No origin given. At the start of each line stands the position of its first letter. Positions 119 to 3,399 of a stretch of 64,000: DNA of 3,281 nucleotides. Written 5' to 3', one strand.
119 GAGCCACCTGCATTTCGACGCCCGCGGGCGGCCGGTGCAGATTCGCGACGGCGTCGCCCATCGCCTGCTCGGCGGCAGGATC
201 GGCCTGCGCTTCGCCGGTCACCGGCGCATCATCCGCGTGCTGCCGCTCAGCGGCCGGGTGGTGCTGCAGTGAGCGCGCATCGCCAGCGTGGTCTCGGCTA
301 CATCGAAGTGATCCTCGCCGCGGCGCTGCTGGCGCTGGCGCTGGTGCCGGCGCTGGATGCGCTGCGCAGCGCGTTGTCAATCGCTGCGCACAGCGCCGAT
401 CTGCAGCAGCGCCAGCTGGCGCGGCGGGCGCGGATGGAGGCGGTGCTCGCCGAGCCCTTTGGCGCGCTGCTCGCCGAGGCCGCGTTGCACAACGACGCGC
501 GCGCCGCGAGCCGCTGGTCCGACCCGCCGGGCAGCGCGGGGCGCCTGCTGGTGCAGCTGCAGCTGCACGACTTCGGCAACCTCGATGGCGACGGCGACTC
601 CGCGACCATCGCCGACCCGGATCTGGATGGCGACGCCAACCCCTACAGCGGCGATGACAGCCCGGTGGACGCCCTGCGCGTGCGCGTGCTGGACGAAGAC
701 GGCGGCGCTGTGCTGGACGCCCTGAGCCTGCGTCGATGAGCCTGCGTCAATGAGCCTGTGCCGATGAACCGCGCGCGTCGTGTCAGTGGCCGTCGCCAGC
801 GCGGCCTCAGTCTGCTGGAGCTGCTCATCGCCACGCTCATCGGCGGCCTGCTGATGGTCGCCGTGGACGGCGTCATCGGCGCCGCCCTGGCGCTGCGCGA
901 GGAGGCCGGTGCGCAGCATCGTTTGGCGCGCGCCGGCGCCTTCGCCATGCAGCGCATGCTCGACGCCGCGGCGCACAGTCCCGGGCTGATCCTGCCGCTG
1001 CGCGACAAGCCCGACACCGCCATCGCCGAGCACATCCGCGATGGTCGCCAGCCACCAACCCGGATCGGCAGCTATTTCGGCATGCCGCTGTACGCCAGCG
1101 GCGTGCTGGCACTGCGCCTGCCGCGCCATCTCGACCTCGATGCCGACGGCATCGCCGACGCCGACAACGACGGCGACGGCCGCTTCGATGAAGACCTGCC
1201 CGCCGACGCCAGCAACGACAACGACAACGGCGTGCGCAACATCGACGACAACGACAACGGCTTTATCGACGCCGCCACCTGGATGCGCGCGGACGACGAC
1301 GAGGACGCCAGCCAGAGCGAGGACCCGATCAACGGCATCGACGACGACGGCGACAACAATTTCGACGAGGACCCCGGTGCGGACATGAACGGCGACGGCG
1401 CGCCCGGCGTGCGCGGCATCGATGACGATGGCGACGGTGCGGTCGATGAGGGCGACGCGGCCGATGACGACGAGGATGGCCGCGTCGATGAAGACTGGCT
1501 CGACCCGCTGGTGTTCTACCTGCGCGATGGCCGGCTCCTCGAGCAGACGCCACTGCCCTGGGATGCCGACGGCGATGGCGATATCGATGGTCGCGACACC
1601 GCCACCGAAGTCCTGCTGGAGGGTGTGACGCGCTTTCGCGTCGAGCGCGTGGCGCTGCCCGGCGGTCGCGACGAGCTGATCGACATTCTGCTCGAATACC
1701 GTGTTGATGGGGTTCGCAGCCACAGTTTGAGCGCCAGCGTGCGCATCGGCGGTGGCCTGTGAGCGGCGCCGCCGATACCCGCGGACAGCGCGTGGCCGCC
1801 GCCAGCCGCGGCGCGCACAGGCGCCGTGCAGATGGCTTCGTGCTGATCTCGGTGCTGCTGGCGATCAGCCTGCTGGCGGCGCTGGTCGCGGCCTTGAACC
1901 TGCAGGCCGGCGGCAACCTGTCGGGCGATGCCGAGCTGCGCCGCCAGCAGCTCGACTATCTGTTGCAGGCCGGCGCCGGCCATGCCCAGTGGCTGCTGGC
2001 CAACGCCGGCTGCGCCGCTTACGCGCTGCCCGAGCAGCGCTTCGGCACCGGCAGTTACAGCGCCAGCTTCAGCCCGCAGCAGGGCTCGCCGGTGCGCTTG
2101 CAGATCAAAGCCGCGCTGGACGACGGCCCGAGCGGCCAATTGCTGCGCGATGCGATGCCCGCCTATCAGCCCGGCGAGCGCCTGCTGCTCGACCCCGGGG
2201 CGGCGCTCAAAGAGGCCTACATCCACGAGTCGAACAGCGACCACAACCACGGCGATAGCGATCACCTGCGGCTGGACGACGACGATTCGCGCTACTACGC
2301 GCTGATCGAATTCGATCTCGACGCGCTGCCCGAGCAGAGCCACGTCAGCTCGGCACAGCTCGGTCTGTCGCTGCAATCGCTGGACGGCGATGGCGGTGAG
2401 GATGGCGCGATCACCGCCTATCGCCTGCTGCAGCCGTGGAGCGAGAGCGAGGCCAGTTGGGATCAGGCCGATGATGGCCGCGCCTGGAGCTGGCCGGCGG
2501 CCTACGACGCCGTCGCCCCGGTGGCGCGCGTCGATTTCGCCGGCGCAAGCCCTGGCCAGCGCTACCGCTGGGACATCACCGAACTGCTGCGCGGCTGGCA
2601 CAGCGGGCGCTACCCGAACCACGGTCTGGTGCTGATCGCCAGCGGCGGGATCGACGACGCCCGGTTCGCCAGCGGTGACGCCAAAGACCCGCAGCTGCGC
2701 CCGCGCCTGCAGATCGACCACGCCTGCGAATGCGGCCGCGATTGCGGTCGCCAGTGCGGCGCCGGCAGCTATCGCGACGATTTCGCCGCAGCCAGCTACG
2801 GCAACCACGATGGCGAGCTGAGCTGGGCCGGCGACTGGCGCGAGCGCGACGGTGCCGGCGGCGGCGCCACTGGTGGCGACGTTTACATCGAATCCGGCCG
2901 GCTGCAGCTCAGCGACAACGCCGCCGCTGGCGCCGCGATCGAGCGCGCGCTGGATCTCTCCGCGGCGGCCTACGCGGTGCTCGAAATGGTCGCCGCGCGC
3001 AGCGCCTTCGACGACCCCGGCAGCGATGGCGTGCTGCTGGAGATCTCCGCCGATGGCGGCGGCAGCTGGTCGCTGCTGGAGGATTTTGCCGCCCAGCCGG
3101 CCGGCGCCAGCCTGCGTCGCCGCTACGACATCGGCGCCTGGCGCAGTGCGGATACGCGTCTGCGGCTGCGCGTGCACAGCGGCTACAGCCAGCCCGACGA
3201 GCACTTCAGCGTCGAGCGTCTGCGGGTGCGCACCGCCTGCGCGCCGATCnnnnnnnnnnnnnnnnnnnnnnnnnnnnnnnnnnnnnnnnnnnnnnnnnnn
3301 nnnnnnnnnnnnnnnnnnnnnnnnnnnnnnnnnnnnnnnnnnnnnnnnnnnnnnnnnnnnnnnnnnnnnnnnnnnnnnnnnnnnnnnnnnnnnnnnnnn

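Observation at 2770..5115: Triplicated ~165-aa domain inside the 1119-aa pilus adhesin-like protein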

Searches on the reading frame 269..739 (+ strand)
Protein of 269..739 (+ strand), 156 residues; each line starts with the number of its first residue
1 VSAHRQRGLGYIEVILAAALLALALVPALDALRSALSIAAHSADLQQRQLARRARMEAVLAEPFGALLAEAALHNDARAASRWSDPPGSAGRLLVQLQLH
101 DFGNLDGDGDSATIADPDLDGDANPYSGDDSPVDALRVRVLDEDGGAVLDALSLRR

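Call 3: search_protein_families(library=pfam, proteins=[window:269-739:+], max_evalue=0.1)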
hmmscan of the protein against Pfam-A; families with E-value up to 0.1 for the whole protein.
window:269-739:+ (156 aa): 0 families

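Call 6: search_protein_families(library=ncbifam, proteins=[window:269-739:+], max_evalue=0.1)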
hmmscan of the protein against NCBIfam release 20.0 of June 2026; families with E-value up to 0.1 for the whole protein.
window:269-739:+ (156 aa): 4 families
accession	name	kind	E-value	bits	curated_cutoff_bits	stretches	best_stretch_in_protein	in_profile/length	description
NF006453.0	PRK08808.1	equivalog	0.0008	18.5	295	1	2-59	2-58/211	type II secretion system protein J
NF047828.1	T3SSXpsI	equivalog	0.0079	16.2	150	1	6-45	1-39/132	type II secretion system protein XpsI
NF050032.1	Rv1733c_fam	subfamily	0.014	15.3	80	1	15-90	20-95/180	Rv1733c family protein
NF007660.0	PRK10332.1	equivalog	0.078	13.5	86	1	3-60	5-60/107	prepilin-type N-terminal cleavage/methylation domain-containing protein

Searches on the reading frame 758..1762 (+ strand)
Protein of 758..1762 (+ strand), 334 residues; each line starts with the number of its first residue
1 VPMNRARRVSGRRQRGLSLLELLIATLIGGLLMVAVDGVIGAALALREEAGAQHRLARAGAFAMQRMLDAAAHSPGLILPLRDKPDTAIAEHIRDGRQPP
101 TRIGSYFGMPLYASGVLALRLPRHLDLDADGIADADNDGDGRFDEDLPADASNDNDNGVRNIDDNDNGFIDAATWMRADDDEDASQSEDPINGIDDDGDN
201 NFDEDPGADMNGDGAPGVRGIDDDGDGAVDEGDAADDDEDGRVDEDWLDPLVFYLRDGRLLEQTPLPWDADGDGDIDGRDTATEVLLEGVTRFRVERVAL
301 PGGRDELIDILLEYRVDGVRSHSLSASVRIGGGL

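Call 3: search_protein_families(library=pfam, proteins=[window:758-1762:+], max_evalue=0.1)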
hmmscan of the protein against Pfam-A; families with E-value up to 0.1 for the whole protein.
window:758-1762:+ (334 aa): 1 family
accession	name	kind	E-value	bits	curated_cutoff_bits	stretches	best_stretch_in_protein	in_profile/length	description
PF07963.17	N_methyl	-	4.2e-06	26.5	21.2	1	12-36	2-26/27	Prokaryotic N-terminal methylation motif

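Call 6: search_protein_families(library=ncbifam, proteins=[window:758-1762:+], max_evalue=0.1)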
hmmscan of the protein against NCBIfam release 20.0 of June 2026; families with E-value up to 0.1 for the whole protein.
window:758-1762:+ (334 aa): 2 families
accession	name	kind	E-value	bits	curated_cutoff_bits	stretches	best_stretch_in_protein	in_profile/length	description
TIGR02532.1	IV_pilin_GFxxxE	domain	0.00094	18.9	16.3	1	14-36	1-23/24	prepilin-type N-terminal cleavage/methylation domain-containing protein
NF007848.0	PRK10557.1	equivalog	0.02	14.2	120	1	10-40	6-36/192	prepilin peptidase-dependent protein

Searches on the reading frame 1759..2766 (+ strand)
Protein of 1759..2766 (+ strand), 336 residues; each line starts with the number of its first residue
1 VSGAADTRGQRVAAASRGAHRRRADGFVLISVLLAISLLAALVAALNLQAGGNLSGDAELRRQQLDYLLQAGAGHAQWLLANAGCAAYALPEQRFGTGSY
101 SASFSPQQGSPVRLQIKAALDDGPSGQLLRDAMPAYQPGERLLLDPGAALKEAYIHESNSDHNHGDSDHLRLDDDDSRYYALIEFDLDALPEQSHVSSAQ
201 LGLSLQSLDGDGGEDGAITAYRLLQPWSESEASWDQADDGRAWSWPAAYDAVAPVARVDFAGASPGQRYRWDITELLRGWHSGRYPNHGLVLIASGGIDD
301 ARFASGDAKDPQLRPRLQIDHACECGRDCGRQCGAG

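Call 42: search_protein_families(library=pfam, alignment_id=A3, max_evalue=1)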
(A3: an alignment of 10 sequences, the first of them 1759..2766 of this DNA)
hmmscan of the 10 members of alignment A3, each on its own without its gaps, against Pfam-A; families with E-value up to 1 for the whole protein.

A. member 1, window:1759-2766:+ (336 aa): 3 families
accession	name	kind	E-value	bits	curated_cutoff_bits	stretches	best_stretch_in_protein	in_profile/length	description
PF24517.2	CBM96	-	2.6e-11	44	26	1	150-313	8-160/164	Carbohydrate-binding module family 96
PF06848.17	Disaggr_repeat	-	2.3e-10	40.9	33.9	1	155-319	4-179/179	Disaggregatase related repeat domain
PF00688.24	TGFb_propeptide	-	0.05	13.7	25.8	0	163-234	98-168/242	TGF-beta propeptide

B. families by the number of members that match (of 10 scanned): 7 families
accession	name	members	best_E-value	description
PF24517.2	CBM96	10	1.5e-16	Carbohydrate-binding module family 96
PF06848.17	Disaggr_repeat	10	8e-13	Disaggregatase related repeat domain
PF00688.24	TGFb_propeptide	9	0.0001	TGF-beta propeptide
PF14341.11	PilX_N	1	0.043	PilX N-terminal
PF15833.10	DUF4714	1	0.12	Domain of unknown function (DUF4714)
PF03597.20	FixS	1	0.13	Cytochrome oxidase maturation protein cbb3-type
PF15167.11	DUF4581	1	0.2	Domain of unknown function (DUF4581)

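Call 61: search_solved_structures(query=A3, max_evalue=10, show_alignments=0)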
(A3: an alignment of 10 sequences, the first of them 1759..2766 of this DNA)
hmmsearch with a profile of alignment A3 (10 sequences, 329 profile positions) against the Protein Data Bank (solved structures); distinct sequences matched with E-value up to 10: 3.
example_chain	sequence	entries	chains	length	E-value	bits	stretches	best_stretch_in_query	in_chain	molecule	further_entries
8wab_A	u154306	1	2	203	2.8e-06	30.1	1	135-318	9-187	DNRLRE domain-containing protein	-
8v2v_A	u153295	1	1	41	0.91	12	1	80-103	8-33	Recifin A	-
6xn9_A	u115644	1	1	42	1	11.8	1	80-103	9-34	Recifin modulatory peptide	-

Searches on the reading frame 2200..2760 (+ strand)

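Call 26: search_protein_families(library=pfam, proteins=[window:2200-2760:+], max_evalue=10)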
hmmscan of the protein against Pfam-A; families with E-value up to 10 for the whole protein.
window:2200-2760:+ (187 aa): 4 families
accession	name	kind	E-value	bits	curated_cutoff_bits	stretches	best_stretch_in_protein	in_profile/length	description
PF24517.2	CBM96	-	4.1e-12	46.7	26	1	3-166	8-160/164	Carbohydrate-binding module family 96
PF06848.17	Disaggr_repeat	-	3.8e-11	43.4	33.9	1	8-172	4-179/179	Disaggregatase related repeat domain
PF00688.24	TGFb_propeptide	-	0.0092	16.1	25.8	1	19-87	101-168/242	TGF-beta propeptide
PF25444.1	THBD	-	0.098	12.5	27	1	39-66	29-56/66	Thrombomodulin-like domain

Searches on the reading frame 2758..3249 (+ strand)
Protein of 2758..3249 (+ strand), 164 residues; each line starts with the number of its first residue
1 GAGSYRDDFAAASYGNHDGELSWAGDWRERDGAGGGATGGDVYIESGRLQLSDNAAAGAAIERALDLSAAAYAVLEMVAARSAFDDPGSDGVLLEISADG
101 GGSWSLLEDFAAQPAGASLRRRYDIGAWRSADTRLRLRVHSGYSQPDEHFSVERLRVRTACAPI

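Call 11: find_homologous_proteins(query=A1)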
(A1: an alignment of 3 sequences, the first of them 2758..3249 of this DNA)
Query A1 (3 sequences): 8000 candidates shared short words with the query, none scored E <= 0.001.

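Call 15: search_protein_representatives(alignment_id=A1)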
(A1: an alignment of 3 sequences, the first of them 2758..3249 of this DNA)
Query: 3 sequences, 168 profile positions. Proteins with E-value up to 0.001 (for the whole library): 3662; up to 1e-10: 1908; up to 1e-30: 218. The best 150 are listed.
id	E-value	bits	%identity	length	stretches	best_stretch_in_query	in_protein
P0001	2.5e-209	704.4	-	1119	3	2-168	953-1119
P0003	1.7e-88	311.2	-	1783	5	5-163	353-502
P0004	6.9e-85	299.5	-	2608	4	2-162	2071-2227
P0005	6.5e-78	276.8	-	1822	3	5-162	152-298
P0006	1.0e-76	272.8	-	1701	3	2-165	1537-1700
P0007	8.4e-76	269.9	-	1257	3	2-166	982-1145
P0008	5.6e-75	267.2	-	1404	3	3-161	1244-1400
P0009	1.9e-74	265.5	-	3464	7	4-160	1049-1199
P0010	2.5e-71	255.3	-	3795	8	5-166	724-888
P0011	4.1e-71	254.6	-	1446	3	5-158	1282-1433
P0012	5.3e-71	254.3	-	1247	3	5-161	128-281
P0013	2.0e-70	252.4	-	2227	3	2-167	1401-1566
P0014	1.2e-69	249.8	-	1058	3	5-152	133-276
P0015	2.6e-68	245.5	-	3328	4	4-164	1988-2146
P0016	7.8e-68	244.0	-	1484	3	6-167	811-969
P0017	8.7e-67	240.6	-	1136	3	2-165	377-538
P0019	5.7e-61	221.6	-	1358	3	4-164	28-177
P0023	7.8e-58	211.4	-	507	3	6-158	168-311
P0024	1.0e-57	211.0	-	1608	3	5-163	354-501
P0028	4.3e-56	205.8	-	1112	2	2-165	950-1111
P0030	1.3e-55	204.2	-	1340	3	3-144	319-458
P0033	3.0e-54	199.7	-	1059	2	3-161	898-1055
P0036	8.5e-54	198.3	-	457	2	6-165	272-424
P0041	4.7e-51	189.4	-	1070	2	4-162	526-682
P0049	1.2e-48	181.6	-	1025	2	3-159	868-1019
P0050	2.0e-48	180.8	-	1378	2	3-161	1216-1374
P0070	4.7e-46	173.1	-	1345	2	3-156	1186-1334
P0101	7.1e-42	159.5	-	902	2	3-147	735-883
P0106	1.9e-41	158.1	-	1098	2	3-152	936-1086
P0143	1.4e-37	145.5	-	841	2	7-147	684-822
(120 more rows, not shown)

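Call 29: list_cluster_members(proteins=[P0041, P0101, P0143, P0049, P0050, P0070, P0106, P0008, P0033, P0028])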
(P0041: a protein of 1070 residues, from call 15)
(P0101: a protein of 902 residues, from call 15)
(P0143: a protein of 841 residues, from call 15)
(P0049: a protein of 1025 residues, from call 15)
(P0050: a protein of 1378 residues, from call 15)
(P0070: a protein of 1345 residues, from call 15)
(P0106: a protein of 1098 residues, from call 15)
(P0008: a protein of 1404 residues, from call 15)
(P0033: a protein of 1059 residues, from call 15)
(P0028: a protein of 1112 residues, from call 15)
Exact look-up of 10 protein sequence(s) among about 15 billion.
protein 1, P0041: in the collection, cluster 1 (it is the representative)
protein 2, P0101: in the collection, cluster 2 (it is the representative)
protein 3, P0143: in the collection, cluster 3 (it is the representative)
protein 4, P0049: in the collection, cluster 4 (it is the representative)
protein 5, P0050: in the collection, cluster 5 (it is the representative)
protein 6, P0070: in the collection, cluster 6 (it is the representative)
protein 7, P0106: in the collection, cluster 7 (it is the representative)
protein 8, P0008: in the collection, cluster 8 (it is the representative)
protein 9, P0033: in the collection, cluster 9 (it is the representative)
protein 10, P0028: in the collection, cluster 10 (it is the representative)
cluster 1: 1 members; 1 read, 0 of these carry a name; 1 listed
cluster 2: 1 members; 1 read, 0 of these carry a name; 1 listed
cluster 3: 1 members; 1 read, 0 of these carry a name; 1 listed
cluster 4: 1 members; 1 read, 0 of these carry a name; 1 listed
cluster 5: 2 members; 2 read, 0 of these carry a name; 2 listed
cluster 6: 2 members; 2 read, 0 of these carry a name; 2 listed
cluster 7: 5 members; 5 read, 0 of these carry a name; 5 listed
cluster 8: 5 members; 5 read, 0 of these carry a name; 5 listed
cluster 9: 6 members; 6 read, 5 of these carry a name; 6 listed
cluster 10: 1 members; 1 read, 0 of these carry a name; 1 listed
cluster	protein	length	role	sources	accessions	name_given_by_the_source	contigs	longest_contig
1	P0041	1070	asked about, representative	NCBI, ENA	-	-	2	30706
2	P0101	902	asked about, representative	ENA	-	-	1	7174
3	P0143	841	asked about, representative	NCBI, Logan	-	-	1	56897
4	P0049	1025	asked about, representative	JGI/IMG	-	-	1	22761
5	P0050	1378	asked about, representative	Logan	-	-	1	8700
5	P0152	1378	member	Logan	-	-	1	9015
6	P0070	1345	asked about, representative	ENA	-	-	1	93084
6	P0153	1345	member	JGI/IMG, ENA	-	-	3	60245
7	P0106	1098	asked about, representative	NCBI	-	-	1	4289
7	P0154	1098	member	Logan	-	-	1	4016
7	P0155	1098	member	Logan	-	-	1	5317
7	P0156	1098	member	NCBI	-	-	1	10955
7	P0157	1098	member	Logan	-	-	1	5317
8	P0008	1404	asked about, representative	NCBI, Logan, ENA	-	-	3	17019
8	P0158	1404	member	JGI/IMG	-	-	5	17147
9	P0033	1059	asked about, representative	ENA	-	-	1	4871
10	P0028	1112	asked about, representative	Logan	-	-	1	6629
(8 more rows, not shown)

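Call 73: search_protein_families(library=pfam, proteins=[P0012, P0014, P0003, P0036, P0023, P0019, P0006, P0017], max_evalue=0.0001)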
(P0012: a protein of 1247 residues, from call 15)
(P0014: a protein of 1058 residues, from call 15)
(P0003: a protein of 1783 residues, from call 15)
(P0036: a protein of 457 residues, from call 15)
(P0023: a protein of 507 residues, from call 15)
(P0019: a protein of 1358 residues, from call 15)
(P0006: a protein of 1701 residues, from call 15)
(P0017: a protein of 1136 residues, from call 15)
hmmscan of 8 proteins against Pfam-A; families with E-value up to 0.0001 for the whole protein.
P0012 (1247 aa): 2 families
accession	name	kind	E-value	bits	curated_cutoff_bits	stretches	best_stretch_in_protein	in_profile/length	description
PF00082.27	Peptidase_S8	-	2.5e-44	152.2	21.8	1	893-1175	1-274/288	Subtilase family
PF21471.3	Reelin_subrepeat-B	-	7.8e-12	45.5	27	0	199-281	39-126/127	Reelin subrepeat B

P0014 (1058 aa): 2 families
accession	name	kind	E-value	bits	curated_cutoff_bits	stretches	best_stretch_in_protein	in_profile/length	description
PF00082.27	Peptidase_S8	-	4.1e-48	164.6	21.8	1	696-976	1-273/288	Subtilase family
PF21471.3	Reelin_subrepeat-B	-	5.3e-14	52.5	27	0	565-661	28-126/127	Reelin subrepeat B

P0003 (1783 aa): 3 families
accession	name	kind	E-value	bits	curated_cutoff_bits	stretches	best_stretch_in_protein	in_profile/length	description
PF20419.3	DUF6701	-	8.4e-99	332.7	27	1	1165-1782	16-576/577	Family of unknown function (DUF6701)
PF13385.13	Laminin_G_3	-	3.4e-26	92.6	27.6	1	885-1041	3-150/151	Concanavalin A-like lectin/glucanases superfamily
PF21471.3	Reelin_subrepeat-B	-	2.5e-16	60.1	27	0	405-500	26-126/127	Reelin subrepeat B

P0036 (457 aa): 1 family
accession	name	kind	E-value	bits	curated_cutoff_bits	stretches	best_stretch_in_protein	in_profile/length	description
PF21471.3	Reelin_subrepeat-B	-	5.5e-09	36.3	27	0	329-420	33-126/127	Reelin subrepeat B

P0023 (507 aa): 1 family
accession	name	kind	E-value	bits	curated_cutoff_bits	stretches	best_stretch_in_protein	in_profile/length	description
PF21471.3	Reelin_subrepeat-B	-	3.2e-09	37.1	27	0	401-455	29-87/127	Reelin subrepeat B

P0019 (1358 aa): 2 families
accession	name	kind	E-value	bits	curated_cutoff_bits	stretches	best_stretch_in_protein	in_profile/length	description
PF20419.3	DUF6701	-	8.8e-121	405.3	27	1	770-1357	27-577/577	Family of unknown function (DUF6701)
PF21471.3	Reelin_subrepeat-B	-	7e-07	29.5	27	0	395-460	39-111/127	Reelin subrepeat B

P0006 (1701 aa): 12 families
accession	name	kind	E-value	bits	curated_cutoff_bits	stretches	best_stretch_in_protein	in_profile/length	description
PF17210.9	SdrD_B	-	6.6e-100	329.5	29.7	5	1147-1248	2-110/112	SdrD B-like domain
PF13620.12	CarboxypepD_reg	-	1.9e-27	95.8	32.3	4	1440-1516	6-81/82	Carboxypeptidase regulatory-like domain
PF17802.7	SpaA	-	2.1e-19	69.9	23.1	1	1443-1498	11-66/91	Prealbumin-like fold domain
PF07210.18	DUF1416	-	1.1e-11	44.9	23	0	1164-1213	29-76/97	Protein of unknown function (DUF1416)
PF21471.3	Reelin_subrepeat-B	-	1.1e-10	41.8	27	0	1613-1696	38-126/127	Reelin subrepeat B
PF05738.19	Cna_B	-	2.8e-09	37.7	22.3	0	1429-1505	4-81/87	Cna protein B-type domain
PF24421.1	Ig_J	-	3.5e-09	37.1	29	0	893-930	45-84/104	Tip attachment protein J, Ig-like domain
PF11974.14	bMG3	-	3.8e-09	36.9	34.9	0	1448-1480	28-60/103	Bacterial alpha-2-macroglobulin MG3 domain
PF09430.16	EMC7_beta-sandw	-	1.5e-08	35.3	26.6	0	889-932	8-49/122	ER membrane protein complex subunit 7, beta-sandwich domain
PF07495.19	Y_Y_Y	-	5.1e-08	33.1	26.6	0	908-930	23-46/65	Y_Y_Y domain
PF23623.1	GBD_IRG7_N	-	1e-05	26.1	27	0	1453-1494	40-84/95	IRG7 N-terminal galactose binding domain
PF13715.12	CarbopepD_reg_2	-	1.2e-05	25.6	32.2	0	879-929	5-51/88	CarboxypepD_reg-like domain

P0017 (1136 aa): 3 families
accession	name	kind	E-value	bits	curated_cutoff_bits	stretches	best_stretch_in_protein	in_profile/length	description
PF21471.3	Reelin_subrepeat-B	-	5.3e-07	29.9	27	1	438-534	26-126/127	Reelin subrepeat B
PF20773.4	InhA-like_MAM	-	3e-06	27.3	26.9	0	437-542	52-170/191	Immune inhibitor A-like, MAM domain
PF06848.17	Disaggr_repeat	-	4.9e-06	26.8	33.9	1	40-124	82-179/179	Disaggregatase related repeat domain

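Call 74: search_protein_families(library=ncbifam, proteins=[P0003, P0019, P0030, P0024], max_evalue=0.001)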
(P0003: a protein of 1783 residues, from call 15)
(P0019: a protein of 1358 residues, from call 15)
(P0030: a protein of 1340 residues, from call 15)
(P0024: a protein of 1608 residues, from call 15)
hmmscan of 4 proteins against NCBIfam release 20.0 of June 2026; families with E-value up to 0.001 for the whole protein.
P0003 (1783 aa): 2 families
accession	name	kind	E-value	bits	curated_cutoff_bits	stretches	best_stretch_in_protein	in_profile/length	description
NF052521.1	TafC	equivalog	5.6e-09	35.6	410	1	867-1041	187-356/373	TafC family fimbrial protein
NF038128.1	choice_anch_J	domain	8.8e-06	26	30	0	386-469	42-133/162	choice-of-anchor J domain-containing protein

P0019 (1358 aa): 1 family
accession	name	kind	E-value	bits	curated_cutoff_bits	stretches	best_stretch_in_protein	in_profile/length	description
NF038128.1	choice_anch_J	domain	0.00045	20.5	30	0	385-464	69-152/162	choice-of-anchor J domain-containing protein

P0030 (1340 aa): 0 families

P0024 (1608 aa): 1 family
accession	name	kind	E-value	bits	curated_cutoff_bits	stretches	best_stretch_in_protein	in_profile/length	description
NF038128.1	choice_anch_J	domain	1.6e-09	38.1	30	1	564-657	66-162/162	choice-of-anchor J domain-containing protein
